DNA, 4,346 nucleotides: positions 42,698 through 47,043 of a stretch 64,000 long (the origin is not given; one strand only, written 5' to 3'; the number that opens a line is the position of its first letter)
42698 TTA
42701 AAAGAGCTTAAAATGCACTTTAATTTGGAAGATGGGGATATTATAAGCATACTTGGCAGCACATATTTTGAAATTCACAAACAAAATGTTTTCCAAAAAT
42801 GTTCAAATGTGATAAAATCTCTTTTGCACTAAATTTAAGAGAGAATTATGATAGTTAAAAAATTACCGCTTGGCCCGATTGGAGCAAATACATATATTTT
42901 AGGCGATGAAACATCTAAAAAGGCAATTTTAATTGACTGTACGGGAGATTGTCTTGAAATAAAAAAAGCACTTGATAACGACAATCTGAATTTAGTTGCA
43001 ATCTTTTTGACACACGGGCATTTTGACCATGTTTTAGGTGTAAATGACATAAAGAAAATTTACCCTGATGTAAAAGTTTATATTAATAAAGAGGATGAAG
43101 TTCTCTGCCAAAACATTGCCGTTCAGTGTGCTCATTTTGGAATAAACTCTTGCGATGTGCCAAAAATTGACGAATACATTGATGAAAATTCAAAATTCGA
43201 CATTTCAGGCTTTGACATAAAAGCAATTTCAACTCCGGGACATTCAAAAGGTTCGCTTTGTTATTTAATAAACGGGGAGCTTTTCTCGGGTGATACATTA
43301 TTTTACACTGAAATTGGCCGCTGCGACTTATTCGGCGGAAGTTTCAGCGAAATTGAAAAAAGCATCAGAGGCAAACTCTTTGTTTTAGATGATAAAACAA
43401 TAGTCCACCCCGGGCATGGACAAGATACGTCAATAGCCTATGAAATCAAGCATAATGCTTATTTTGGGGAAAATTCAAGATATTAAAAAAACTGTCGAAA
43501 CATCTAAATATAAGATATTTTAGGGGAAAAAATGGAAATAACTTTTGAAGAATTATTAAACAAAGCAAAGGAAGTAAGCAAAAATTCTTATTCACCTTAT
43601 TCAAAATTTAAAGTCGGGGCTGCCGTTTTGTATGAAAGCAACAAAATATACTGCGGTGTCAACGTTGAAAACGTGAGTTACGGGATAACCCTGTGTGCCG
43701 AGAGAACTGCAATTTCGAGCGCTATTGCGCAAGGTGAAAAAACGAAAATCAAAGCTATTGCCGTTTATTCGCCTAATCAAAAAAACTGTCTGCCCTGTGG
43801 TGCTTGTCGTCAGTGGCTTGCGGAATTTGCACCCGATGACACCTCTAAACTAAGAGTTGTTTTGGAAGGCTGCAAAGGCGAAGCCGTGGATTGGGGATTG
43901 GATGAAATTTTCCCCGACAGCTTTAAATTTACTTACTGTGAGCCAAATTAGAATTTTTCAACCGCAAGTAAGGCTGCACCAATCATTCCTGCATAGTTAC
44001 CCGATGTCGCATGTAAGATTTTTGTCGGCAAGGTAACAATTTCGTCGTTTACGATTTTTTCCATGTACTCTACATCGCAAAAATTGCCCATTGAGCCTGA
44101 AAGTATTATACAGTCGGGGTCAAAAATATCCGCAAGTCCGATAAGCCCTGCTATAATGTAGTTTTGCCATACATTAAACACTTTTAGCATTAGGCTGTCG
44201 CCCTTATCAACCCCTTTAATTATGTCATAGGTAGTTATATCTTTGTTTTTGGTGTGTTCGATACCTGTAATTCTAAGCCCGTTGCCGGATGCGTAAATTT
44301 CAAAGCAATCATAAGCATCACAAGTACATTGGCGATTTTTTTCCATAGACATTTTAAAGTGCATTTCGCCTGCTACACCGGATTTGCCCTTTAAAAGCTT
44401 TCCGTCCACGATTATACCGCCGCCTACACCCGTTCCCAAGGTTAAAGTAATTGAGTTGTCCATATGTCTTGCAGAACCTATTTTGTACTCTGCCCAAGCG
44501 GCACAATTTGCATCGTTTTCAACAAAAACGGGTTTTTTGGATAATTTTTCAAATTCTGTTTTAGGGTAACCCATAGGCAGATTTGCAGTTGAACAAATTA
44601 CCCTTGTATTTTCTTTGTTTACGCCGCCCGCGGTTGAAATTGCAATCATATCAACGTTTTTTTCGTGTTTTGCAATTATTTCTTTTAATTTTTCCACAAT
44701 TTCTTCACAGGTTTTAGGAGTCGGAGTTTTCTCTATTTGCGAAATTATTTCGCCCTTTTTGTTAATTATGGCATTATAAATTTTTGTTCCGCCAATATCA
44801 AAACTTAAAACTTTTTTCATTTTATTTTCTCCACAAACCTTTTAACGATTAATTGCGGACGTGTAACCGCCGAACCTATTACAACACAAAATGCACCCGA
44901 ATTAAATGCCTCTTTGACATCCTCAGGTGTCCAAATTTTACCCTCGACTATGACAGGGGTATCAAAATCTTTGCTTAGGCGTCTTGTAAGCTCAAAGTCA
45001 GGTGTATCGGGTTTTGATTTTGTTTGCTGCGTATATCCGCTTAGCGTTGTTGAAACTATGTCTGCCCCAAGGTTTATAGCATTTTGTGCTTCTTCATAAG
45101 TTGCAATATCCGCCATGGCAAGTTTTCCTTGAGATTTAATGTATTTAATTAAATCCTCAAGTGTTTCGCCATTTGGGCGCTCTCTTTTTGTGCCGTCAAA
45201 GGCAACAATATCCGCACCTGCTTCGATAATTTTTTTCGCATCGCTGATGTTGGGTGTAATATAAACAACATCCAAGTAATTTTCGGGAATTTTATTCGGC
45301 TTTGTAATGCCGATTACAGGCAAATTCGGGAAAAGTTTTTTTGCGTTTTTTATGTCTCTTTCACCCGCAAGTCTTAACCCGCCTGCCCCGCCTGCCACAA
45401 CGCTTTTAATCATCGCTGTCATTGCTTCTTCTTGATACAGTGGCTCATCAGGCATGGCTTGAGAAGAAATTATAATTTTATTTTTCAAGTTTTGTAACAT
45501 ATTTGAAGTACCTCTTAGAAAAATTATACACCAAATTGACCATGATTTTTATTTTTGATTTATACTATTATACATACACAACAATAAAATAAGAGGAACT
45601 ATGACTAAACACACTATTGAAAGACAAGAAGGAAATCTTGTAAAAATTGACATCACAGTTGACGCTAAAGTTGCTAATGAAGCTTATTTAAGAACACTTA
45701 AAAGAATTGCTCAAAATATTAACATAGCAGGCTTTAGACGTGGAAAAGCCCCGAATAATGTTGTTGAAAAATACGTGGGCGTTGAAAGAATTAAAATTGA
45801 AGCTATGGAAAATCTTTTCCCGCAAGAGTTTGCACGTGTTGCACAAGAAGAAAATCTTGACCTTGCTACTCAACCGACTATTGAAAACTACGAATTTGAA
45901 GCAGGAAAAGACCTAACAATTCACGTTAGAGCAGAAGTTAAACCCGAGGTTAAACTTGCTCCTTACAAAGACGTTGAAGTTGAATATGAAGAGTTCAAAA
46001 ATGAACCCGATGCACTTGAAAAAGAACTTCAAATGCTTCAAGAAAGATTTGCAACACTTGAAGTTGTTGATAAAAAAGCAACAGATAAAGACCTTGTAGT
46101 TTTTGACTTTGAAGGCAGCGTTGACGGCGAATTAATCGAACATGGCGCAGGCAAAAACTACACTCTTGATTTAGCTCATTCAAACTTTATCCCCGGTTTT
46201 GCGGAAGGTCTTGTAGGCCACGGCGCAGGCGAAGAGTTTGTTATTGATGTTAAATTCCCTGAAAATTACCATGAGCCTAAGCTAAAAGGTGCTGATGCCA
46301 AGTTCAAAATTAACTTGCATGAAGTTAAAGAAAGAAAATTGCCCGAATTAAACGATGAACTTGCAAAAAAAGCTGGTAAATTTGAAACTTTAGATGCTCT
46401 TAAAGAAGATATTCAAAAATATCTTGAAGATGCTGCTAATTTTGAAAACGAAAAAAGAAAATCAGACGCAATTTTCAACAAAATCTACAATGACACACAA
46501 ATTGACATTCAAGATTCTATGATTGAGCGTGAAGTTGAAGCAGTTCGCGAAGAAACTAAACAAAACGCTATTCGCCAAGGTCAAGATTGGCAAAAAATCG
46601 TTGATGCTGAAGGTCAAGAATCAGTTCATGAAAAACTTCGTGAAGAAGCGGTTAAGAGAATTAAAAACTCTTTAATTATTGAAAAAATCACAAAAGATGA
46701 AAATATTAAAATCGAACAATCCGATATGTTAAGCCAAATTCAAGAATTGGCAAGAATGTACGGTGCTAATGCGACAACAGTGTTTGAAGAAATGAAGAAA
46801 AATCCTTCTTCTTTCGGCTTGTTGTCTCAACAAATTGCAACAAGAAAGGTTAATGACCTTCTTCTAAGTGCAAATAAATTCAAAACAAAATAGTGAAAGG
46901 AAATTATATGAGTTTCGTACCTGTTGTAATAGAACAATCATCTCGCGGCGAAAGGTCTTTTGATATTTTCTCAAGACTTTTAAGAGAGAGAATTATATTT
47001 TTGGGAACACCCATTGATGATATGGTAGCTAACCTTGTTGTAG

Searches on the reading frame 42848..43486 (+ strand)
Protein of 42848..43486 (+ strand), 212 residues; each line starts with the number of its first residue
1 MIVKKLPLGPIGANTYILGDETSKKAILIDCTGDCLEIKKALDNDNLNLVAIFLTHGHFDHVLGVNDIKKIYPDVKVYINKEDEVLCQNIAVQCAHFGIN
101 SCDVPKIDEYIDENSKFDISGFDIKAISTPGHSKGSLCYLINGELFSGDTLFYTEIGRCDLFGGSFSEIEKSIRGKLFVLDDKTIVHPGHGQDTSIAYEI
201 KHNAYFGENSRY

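Call 53: search_protein_families(library=pfam, max_evalue=0.000001, proteins=[window:42848-43486:+])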
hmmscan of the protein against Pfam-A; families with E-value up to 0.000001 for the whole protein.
window:42848-43486:+ (212 aa): 1 family
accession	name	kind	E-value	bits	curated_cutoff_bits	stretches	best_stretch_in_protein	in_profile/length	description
PF00753.33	Lactamase_B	-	1.2e-27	97.6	22.7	1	9-190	2-196/196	Metallo-beta-lactamase superfamily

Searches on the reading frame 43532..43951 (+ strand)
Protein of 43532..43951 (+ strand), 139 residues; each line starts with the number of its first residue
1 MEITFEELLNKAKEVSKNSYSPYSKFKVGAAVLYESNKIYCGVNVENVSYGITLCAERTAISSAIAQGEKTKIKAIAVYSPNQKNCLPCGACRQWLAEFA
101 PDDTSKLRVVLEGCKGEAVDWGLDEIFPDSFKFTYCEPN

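Call 53: search_protein_families(library=pfam, max_evalue=0.000001, proteins=[window:43532-43951:+])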
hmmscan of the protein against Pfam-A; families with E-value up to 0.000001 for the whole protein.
window:43532-43951:+ (139 aa): 2 families
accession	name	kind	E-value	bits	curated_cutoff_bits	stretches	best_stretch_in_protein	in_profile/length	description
PF00383.29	dCMP_cyt_deam_1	-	7.9e-19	67.9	25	1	6-101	5-95/102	Cytidine and deoxycytidylate deaminase zinc-binding region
PF08211.18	dCMP_cyt_deam_2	-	8.5e-11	42.6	25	1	6-75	42-112/130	Cytidine and deoxycytidylate deaminase zinc-binding region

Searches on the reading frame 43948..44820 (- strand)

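Call 53: search_protein_families(library=pfam, max_evalue=0.000001, proteins=[window:43948-44820:-])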
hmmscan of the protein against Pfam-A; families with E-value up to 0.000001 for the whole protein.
window:43948-44820:- (290 aa): 1 family
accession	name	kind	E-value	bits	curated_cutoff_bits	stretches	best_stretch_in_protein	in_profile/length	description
PF00480.26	ROK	-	2.7e-56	191.7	22.9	1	5-288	2-293/294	ROK family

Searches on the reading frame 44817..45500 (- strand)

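Call 53: search_protein_families(library=pfam, max_evalue=0.000001, proteins=[window:44817-45500:-])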
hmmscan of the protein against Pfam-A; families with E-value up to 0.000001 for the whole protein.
window:44817-45500:- (227 aa): 3 families
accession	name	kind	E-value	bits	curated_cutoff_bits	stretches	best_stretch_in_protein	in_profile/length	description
PF04131.20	NanE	-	8.1e-57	192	27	1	27-227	1-191/192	Putative N-acetylmannosamine-6-phosphate epimerase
PF03060.21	NMO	-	6.3e-09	36.1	28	1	114-211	125-224/331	Nitronate monooxygenase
PF00478.31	IMPDH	-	3.5e-07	30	25.6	0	85-213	106-240/345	IMP dehydrogenase / GMP reductase domain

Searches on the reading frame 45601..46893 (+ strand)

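Call 53: search_protein_families(library=pfam, max_evalue=0.000001, proteins=[window:45601-46893:+])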
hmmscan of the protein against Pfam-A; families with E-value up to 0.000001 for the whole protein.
window:45601-46893:+ (430 aa): 3 families
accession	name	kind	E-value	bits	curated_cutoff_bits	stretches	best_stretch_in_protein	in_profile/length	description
PF05697.18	Trigger_N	-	1.2e-32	113.6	22.2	1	3-145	2-143/144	Bacterial trigger factor protein (TF)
PF05698.19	Trigger_C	-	3.1e-26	92.8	22.7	1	263-422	1-161/162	Bacterial trigger factor protein (TF) C-terminus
PF00254.34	FKBP_C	-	1.6e-13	51.2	21.1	1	158-239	3-93/94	FKBP-type peptidyl-prolyl cis-trans isomerase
